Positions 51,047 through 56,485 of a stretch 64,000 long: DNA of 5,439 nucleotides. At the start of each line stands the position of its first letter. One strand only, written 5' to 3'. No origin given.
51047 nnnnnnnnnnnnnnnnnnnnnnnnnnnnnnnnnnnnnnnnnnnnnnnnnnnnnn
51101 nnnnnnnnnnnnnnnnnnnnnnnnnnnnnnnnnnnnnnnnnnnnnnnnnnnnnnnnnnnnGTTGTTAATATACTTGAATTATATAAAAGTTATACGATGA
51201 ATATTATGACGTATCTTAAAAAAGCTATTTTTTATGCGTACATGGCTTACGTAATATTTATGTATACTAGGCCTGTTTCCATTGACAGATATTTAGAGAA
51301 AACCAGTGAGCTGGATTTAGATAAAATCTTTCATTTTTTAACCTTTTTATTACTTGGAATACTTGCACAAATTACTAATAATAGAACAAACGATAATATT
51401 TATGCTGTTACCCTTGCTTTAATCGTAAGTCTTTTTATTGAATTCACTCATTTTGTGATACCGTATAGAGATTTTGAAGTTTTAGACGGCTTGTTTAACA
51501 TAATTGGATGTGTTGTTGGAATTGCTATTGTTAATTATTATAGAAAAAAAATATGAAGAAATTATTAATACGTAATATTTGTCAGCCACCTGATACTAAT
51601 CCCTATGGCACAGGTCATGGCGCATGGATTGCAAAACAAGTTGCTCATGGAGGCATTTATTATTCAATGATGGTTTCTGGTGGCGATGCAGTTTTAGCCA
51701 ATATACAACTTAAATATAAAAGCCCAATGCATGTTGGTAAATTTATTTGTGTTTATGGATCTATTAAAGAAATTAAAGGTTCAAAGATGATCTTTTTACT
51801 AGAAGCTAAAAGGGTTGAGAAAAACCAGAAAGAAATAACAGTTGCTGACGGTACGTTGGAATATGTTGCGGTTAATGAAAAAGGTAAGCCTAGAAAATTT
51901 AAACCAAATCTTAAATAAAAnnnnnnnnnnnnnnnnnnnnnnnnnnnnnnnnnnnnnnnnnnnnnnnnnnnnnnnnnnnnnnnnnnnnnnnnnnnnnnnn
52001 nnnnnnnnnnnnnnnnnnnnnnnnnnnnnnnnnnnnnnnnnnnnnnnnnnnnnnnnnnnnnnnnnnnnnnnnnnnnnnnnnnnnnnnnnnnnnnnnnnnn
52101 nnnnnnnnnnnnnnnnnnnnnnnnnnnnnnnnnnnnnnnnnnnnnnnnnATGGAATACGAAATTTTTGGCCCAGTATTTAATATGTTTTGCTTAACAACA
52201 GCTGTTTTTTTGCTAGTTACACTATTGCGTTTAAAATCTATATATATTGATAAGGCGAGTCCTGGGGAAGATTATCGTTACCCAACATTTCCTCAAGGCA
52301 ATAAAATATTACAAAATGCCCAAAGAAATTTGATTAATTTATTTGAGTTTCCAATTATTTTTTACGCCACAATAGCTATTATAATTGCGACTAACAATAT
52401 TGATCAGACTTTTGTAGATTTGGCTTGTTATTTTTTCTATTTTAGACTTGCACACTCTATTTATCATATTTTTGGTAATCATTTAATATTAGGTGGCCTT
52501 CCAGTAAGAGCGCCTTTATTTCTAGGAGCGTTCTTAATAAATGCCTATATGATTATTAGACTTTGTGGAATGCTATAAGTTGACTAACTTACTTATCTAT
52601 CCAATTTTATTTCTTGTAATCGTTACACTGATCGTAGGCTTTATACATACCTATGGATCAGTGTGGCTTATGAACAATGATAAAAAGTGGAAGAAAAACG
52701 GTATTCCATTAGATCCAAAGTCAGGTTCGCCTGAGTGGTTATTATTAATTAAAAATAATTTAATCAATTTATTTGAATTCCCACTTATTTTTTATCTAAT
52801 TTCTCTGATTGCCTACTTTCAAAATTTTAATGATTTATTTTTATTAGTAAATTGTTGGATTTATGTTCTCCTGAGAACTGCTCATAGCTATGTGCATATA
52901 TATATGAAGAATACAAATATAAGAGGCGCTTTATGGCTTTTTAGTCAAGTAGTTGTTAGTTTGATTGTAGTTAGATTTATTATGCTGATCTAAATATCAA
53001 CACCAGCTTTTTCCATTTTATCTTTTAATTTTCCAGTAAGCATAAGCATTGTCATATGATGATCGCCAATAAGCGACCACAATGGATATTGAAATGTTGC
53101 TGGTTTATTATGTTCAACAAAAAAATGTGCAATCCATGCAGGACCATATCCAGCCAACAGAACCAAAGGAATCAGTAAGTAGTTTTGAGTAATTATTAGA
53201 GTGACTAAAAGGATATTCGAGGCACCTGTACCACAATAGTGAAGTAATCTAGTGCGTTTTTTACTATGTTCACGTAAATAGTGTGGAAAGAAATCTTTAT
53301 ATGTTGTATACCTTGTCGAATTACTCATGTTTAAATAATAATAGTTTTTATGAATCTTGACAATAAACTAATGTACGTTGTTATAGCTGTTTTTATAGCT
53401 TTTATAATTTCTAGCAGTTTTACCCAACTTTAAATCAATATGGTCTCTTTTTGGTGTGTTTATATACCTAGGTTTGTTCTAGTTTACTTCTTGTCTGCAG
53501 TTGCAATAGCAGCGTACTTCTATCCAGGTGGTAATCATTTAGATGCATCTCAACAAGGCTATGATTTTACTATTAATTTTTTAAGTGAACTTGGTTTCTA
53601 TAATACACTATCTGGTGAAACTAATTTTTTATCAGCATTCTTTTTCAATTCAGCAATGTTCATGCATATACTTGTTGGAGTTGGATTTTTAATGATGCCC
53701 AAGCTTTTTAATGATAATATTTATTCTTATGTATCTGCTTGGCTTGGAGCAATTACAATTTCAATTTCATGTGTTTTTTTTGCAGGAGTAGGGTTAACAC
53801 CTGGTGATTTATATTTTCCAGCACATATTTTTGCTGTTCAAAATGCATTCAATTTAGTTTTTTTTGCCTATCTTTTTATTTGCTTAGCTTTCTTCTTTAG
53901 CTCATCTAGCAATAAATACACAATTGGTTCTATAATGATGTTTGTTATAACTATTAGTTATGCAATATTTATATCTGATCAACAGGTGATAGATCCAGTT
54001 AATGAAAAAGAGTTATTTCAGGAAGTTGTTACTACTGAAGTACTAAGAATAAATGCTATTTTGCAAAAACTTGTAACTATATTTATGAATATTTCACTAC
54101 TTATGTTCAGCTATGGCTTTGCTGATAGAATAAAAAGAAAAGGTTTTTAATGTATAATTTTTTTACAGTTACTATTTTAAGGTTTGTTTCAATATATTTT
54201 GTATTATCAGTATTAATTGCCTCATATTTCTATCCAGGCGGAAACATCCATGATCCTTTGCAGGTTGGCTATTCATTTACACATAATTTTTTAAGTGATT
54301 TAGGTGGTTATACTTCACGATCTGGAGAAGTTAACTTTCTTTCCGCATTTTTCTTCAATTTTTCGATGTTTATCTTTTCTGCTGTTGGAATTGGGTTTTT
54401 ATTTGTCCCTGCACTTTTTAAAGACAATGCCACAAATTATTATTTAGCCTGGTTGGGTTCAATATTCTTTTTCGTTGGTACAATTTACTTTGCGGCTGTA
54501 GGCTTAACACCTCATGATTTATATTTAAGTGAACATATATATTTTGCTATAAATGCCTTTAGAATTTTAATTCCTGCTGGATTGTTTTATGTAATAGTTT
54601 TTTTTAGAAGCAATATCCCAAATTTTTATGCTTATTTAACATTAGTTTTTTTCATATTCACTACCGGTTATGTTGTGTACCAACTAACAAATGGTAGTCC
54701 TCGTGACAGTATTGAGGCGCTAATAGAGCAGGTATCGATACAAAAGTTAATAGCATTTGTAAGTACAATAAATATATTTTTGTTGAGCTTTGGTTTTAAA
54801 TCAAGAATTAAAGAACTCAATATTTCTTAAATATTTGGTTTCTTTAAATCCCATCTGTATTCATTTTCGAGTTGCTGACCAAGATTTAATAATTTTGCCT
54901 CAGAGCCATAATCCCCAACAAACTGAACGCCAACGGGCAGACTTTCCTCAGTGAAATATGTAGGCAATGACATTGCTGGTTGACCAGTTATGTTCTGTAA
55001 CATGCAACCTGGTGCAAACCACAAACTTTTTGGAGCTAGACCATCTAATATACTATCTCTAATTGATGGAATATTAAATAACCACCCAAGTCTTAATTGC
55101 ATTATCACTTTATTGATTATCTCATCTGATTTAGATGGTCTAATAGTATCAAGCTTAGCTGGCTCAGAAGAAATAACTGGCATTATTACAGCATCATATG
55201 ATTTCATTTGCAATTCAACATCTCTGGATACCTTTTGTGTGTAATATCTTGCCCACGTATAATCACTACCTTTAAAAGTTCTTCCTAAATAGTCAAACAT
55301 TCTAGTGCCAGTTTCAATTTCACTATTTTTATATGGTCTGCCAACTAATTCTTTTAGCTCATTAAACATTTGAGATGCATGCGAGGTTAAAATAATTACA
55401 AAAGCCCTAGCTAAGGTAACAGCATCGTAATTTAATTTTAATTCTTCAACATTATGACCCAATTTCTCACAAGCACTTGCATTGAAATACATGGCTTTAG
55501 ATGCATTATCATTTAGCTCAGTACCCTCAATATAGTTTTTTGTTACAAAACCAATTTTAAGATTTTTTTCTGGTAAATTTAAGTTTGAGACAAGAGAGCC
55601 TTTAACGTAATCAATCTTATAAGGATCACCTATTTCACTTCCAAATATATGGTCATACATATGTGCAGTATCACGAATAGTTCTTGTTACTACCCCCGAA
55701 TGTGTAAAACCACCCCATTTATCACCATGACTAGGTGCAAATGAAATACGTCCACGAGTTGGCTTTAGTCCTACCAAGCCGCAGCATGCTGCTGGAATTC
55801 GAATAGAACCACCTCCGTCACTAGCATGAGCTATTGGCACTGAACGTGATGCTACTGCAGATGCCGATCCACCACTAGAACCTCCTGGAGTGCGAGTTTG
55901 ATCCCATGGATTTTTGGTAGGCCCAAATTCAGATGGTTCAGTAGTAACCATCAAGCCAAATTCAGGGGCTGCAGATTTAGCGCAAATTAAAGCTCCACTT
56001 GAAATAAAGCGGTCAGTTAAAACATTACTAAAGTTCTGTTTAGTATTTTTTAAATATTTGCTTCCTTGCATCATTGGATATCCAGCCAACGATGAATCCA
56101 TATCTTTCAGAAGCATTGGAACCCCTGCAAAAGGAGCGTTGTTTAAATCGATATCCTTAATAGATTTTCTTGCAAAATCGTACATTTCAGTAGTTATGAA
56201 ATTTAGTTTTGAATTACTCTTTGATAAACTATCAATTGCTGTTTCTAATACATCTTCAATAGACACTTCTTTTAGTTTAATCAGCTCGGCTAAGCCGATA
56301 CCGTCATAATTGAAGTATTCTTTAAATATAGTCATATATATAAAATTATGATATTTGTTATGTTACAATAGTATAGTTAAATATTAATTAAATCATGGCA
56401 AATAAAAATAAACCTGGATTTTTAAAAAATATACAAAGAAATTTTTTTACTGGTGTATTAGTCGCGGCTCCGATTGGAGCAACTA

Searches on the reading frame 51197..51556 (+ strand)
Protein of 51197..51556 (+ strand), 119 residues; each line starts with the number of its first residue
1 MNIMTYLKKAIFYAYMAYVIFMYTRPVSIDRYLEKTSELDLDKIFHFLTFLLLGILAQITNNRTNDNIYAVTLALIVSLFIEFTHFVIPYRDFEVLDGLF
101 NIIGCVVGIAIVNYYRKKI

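Call 40: search_protein_families(library=pfam, max_evalue=0.000001, proteins=[window:51197-51556:+])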
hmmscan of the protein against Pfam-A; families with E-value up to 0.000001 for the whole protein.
window:51197-51556:+ (119 aa): 1 family
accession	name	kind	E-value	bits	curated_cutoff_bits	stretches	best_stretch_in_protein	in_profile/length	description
PF04892.17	VanZ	-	1.7e-11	45.2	30.1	1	35-113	55-123/126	VanZ like family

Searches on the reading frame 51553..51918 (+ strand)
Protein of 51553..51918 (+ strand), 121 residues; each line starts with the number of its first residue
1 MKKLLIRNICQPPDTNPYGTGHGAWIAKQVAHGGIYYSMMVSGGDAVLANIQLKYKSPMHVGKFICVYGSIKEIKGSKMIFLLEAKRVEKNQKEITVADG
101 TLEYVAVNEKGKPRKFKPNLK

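Call 40: search_protein_families(library=pfam, max_evalue=0.000001, proteins=[window:51553-51918:+])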
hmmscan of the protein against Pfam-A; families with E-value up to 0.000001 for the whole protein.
window:51553-51918:+ (121 aa): 1 family
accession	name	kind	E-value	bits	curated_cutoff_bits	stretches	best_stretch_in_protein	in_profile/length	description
PF03061.28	4HBT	-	2.4e-07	31.4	20.6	1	18-89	1-74/79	Thioesterase superfamily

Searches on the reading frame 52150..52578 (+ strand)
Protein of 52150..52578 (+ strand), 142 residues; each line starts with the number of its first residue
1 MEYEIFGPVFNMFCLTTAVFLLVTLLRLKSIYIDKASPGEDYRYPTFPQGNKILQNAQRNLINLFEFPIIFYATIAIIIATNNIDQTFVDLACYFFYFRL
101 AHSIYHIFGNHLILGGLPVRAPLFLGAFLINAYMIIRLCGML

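Call 40: search_protein_families(library=pfam, max_evalue=0.000001, proteins=[window:52150-52578:+])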
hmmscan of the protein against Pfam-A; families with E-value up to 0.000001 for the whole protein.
window:52150-52578:+ (142 aa): 1 family
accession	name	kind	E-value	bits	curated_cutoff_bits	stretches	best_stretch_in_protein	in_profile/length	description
PF01124.23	MAPEG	-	6.5e-13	49.4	23.4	1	12-138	8-127/129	MAPEG family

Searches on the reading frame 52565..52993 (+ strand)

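Call 40: search_protein_families(library=pfam, max_evalue=0.000001, proteins=[window:52565-52993:+])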
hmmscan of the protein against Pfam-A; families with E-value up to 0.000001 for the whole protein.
window:52565-52993:+ (142 aa): 1 family
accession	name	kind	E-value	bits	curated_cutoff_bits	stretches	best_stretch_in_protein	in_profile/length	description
PF01124.23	MAPEG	-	5.6e-14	52.8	23.4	1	18-138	2-127/129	MAPEG family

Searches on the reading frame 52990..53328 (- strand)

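Call 40: search_protein_families(library=pfam, max_evalue=0.000001, proteins=[window:52990-53328:-])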
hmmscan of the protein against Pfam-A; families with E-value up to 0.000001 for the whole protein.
window:52990-53328:- (112 aa): 1 family
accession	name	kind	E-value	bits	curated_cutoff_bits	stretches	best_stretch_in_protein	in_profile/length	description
PF06127.16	Mpo1-like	-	4.9e-32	110.4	24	1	7-101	1-95/95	2-hydroxy-palmitic acid dioxygenase Mpo1-like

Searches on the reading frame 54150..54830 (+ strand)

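Call 40: search_protein_families(library=pfam, max_evalue=0.000001, proteins=[window:54150-54830:+])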
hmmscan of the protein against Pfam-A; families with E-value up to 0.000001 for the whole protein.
window:54150-54830:+ (226 aa): 0 families

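Call 70: search_protein_families(library=pfam, max_evalue=0.001, proteins=[window:54150-54830:+])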
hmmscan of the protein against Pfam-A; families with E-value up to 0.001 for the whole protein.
window:54150-54830:+ (226 aa): 1 family
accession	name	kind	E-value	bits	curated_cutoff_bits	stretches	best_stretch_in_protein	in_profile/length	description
PF06197.19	DUF998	-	0.00037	20.6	30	1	38-183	18-157/184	Protein of unknown function (DUF998)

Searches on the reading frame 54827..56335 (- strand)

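Call 12: search_protein_families(library=ncbifam, proteins=[window:54827-56335:-], max_evalue=1e-10)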
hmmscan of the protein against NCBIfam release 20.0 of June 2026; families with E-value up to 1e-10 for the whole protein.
window:54827-56335:- (502 aa): 25 families
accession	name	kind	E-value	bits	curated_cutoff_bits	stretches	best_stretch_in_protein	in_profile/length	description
NF005899.0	PRK07869.1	equivalog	1.2e-92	311.2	418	2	10-411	15-407/471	amidase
NF005099.0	PRK06529.1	equivalog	9.2e-85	285.2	505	1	11-494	5-479/484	amidase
NF009119.0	PRK12470.1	equivalog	1.3e-69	235.5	498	1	16-398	15-384/462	amidase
NF004717.0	PRK06061.1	equivalog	1.8e-67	228.1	498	1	19-421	26-422/483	amidase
TIGR00132.1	gatA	equivalog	2e-61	208.2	481.1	1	16-323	2-307/466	Asp-tRNA(Asn)/Glu-tRNA(Gln) amidotransferase subunit GatA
NF004815.0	PRK06169.1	equivalog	7.2e-57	193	506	1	18-401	18-396/471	amidase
NF005687.0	PRK07487.1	subfamily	4.4e-52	177.4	428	1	10-414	8-409/468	amidase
NF005565.0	PRK07235.1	subfamily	2.4e-50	171.7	545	1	66-325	85-342/506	amidase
NF005686.0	PRK07486.1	subfamily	1.6e-47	162.3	465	1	8-387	12-393/486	amidase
NF006631.0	PRK09201.1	equivalog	1.7e-46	159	461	1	15-391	12-381/466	AtzE family amidohydrolase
NF005450.0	PRK07042.1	equivalog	6.7e-46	156.7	458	1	15-400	12-389/464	amidase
TIGR02715.1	amido_AtzE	subfamily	3.2e-45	154.9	425.75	1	17-389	7-372/452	AtzE family amidohydrolase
NF004816.0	PRK06170.1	equivalog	4.6e-43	147.6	503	1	16-399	18-410/493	amidase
NF005688.0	PRK07488.1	equivalog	5.9e-42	144.1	532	1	16-301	17-289/474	indoleacetamide hydrolase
NF006169.0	PRK08310.1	equivalog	2e-31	109.8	391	1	64-200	21-158/395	amidase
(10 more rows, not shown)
